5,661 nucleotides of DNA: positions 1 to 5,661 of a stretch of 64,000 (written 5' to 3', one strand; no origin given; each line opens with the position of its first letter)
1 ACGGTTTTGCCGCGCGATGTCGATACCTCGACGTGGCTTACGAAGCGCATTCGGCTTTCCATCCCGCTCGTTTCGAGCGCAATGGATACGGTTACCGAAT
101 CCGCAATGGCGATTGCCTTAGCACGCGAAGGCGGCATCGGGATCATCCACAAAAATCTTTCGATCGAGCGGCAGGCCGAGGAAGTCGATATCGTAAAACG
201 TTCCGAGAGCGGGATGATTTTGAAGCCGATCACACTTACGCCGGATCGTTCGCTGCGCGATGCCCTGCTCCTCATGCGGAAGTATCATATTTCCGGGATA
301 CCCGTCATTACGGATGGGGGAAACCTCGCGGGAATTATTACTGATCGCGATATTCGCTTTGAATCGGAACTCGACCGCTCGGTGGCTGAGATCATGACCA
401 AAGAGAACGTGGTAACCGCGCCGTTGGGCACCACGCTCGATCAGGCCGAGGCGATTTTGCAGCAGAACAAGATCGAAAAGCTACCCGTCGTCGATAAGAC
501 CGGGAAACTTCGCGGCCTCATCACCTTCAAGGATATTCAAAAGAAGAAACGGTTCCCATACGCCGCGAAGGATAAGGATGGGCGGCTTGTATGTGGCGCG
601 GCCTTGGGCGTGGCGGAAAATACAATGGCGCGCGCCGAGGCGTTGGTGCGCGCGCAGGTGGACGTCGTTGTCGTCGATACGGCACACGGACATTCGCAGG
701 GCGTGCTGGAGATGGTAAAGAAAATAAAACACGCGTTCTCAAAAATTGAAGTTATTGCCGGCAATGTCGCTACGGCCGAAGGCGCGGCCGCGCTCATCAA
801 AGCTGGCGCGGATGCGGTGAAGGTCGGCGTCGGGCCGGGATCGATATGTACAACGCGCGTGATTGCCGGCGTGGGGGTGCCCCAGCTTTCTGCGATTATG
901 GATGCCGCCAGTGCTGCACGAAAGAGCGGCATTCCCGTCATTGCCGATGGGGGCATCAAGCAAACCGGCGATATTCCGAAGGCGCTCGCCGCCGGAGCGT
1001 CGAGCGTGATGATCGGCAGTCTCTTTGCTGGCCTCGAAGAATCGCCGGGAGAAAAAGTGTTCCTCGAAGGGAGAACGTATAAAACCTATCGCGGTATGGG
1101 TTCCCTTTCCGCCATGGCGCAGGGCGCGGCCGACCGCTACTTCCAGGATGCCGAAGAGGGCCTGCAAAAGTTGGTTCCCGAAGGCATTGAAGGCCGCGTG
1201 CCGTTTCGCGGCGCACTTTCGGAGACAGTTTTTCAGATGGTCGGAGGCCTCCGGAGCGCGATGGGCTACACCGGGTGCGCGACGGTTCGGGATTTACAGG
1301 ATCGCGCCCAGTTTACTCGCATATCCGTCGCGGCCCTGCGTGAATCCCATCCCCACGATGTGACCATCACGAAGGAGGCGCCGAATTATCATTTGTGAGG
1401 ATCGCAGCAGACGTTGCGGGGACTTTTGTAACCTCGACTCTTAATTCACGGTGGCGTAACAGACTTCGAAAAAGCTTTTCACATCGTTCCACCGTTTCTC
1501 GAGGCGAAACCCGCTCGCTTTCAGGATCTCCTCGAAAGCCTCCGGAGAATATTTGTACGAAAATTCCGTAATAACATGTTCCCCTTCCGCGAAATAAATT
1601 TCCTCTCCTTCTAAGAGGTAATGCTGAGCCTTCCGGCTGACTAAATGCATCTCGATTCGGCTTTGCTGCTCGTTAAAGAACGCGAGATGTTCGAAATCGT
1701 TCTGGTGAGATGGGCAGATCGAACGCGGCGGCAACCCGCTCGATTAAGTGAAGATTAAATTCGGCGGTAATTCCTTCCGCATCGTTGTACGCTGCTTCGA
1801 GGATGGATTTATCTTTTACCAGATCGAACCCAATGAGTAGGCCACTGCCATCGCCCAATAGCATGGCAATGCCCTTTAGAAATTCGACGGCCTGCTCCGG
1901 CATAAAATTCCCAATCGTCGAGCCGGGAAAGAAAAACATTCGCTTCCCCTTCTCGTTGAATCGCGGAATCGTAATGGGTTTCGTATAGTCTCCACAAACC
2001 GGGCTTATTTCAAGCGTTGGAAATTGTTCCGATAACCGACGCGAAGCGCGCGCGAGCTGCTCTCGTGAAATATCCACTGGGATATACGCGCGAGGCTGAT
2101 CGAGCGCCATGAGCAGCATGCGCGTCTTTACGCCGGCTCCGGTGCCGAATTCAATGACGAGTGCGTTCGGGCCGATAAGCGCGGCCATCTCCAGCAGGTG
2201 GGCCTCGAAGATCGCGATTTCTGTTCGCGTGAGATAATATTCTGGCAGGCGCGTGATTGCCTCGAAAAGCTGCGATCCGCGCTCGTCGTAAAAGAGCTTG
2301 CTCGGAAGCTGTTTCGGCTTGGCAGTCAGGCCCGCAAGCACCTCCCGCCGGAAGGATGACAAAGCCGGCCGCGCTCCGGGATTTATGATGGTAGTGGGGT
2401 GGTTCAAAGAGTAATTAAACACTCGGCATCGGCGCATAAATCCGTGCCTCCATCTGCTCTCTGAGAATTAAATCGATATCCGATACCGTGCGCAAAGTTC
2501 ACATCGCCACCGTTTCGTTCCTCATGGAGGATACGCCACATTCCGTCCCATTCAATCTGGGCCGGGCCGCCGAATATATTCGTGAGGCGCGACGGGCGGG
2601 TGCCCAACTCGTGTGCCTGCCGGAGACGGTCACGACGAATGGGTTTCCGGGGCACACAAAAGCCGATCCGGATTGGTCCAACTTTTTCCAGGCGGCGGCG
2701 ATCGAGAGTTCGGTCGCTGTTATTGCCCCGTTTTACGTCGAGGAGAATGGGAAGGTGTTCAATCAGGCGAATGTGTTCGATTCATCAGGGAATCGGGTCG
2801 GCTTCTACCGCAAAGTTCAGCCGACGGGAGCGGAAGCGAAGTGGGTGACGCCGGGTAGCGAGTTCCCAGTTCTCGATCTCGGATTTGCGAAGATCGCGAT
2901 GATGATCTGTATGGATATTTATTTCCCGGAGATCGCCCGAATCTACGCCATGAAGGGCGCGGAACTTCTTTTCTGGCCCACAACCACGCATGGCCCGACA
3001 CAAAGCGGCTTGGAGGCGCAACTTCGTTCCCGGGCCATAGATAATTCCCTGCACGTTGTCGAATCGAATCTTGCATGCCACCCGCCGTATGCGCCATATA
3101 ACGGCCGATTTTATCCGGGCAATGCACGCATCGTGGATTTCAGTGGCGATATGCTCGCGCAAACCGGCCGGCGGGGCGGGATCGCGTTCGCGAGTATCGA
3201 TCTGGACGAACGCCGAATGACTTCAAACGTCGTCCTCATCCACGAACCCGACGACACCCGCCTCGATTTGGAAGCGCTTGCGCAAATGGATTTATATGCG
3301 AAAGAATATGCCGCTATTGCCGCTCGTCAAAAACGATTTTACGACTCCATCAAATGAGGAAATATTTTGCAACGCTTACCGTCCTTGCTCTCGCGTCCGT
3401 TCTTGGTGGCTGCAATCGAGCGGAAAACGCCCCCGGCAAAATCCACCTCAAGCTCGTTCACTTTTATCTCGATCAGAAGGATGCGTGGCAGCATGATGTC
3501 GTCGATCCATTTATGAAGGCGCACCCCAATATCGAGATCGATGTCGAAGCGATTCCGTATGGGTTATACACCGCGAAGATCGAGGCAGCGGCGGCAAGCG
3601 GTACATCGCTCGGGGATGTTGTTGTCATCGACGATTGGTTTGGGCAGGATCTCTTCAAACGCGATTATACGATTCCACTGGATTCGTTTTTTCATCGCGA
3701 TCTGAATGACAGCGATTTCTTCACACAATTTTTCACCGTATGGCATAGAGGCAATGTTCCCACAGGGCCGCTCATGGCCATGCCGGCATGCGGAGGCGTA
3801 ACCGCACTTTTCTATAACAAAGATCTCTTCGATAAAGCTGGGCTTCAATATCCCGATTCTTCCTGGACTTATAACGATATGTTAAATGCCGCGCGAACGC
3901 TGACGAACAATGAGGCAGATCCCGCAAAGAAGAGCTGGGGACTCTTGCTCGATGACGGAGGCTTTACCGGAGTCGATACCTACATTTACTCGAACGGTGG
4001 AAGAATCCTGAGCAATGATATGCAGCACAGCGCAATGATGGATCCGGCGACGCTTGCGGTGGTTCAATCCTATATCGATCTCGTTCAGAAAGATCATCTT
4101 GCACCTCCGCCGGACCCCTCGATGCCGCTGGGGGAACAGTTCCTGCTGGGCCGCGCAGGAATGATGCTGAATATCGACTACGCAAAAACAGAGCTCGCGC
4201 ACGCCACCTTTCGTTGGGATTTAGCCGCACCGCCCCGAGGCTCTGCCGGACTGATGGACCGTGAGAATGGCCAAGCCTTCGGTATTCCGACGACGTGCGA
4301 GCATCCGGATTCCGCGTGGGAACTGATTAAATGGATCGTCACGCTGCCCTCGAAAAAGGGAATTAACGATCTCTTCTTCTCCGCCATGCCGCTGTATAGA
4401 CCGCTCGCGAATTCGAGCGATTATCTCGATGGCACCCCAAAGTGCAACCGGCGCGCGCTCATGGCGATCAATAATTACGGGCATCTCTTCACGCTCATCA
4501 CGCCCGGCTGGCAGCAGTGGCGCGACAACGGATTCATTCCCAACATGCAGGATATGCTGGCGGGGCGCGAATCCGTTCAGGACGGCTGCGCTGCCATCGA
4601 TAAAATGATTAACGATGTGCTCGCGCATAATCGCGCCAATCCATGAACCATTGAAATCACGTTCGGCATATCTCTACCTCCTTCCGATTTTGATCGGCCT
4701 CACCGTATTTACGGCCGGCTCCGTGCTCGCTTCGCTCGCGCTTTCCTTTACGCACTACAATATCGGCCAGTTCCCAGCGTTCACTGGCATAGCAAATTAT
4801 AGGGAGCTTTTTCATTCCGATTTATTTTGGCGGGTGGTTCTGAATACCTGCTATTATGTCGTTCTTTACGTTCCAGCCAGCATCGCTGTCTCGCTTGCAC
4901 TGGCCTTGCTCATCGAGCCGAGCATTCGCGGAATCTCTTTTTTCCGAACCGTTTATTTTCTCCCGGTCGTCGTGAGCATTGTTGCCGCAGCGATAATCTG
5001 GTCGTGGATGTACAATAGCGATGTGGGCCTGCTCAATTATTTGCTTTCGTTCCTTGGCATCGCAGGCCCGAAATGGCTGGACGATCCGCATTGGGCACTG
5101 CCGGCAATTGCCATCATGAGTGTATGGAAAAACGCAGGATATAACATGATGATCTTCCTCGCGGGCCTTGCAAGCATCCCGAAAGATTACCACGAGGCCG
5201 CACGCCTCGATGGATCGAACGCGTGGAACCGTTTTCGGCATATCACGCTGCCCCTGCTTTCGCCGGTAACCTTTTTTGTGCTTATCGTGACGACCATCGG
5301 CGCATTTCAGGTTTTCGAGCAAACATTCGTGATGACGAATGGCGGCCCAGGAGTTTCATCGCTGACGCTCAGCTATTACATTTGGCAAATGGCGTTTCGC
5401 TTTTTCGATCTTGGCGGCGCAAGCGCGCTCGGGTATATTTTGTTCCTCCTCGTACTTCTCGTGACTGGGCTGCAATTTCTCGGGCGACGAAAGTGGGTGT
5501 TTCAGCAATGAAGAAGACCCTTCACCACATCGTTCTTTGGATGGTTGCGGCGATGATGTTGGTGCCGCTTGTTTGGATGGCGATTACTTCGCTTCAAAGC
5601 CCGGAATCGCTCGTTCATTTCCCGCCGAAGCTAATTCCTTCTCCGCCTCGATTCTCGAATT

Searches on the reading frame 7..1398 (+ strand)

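Call 64: search_protein_families(library=pfam, proteins=[window:7-1398:+], max_evalue=0.00001)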
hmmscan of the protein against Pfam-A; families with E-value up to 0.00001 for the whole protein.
window:7-1398:+ (463 aa): 4 families
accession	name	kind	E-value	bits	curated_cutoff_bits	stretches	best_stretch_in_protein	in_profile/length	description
PF00478.31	IMPDH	-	2.4e-154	513.9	25.6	1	1-450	17-345/345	IMP dehydrogenase / GMP reductase domain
PF00571.33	CBS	-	2e-27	95.7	24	2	72-117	7-52/57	CBS domain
PF03060.21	NMO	-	1.5e-10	41.5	28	1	207-350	103-235/331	Nitronate monooxygenase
PF01070.24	FMN_dh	-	8.2e-08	32.1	24.9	1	237-340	210-305/350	FMN-dependent dehydrogenase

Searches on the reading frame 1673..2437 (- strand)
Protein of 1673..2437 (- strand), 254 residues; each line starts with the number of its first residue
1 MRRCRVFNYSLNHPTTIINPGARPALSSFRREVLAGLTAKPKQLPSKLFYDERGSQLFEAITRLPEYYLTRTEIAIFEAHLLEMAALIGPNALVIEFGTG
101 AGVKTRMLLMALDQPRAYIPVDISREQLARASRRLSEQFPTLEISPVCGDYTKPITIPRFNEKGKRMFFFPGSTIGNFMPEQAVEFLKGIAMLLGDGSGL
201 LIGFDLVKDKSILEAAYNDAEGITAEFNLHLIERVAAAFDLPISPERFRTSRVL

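Call 64: search_protein_families(library=pfam, proteins=[window:1673-2437:-], max_evalue=0.00001)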
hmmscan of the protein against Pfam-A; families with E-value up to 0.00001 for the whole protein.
window:1673-2437:- (254 aa): 1 family
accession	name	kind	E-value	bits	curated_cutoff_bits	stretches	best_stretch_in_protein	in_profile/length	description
PF10017.15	Methyltransf_33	-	7.5e-79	265.4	23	1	29-250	1-223/304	Histidine-specific methyltransferase, SAM-dependent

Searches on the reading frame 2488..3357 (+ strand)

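Call 64: search_protein_families(library=pfam, proteins=[window:2488-3357:+], max_evalue=0.00001)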
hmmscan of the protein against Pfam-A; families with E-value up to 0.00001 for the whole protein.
window:2488-3357:+ (289 aa): 1 family
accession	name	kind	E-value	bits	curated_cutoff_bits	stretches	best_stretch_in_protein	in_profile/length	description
PF00795.27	CN_hydrolase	-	3e-36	125.5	23.2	1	23-242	17-251/256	Carbon-nitrogen hydrolase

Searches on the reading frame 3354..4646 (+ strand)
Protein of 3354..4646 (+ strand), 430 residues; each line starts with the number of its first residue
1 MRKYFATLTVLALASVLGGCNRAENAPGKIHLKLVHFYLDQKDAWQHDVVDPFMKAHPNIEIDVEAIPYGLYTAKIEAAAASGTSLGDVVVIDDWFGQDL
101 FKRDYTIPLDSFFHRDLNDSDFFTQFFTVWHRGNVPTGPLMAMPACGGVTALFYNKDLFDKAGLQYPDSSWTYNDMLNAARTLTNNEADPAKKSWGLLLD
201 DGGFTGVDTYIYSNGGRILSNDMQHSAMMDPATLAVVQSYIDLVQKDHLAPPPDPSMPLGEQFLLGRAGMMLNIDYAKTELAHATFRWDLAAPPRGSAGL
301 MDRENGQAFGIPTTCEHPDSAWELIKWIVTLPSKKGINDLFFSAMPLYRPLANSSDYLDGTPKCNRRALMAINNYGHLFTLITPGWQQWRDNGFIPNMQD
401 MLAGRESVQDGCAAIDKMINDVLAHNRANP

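Call 64: search_protein_families(library=pfam, proteins=[window:3354-4646:+], max_evalue=0.00001)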
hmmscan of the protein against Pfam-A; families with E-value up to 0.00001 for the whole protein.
window:3354-4646:+ (430 aa): 2 families
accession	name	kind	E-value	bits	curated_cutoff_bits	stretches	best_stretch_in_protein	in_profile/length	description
PF01547.30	SBP_bac_1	-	1.4e-27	98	26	1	42-329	5-301/307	Bacterial extracellular solute-binding protein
PF13416.11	SBP_bac_8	-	2.1e-19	70.8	27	1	49-330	2-245/279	Bacterial extracellular solute-binding protein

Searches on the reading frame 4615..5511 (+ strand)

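Call 64: search_protein_families(library=pfam, proteins=[window:4615-5511:+], max_evalue=0.00001)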
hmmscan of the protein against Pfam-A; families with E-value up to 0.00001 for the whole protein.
window:4615-5511:+ (298 aa): 1 family
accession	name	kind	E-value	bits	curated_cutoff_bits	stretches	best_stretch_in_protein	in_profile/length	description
PF00528.27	BPD_transp_1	-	7.6e-17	62.1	26.4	1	100-287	43-175/184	Binding-protein-dependent transport system inner membrane component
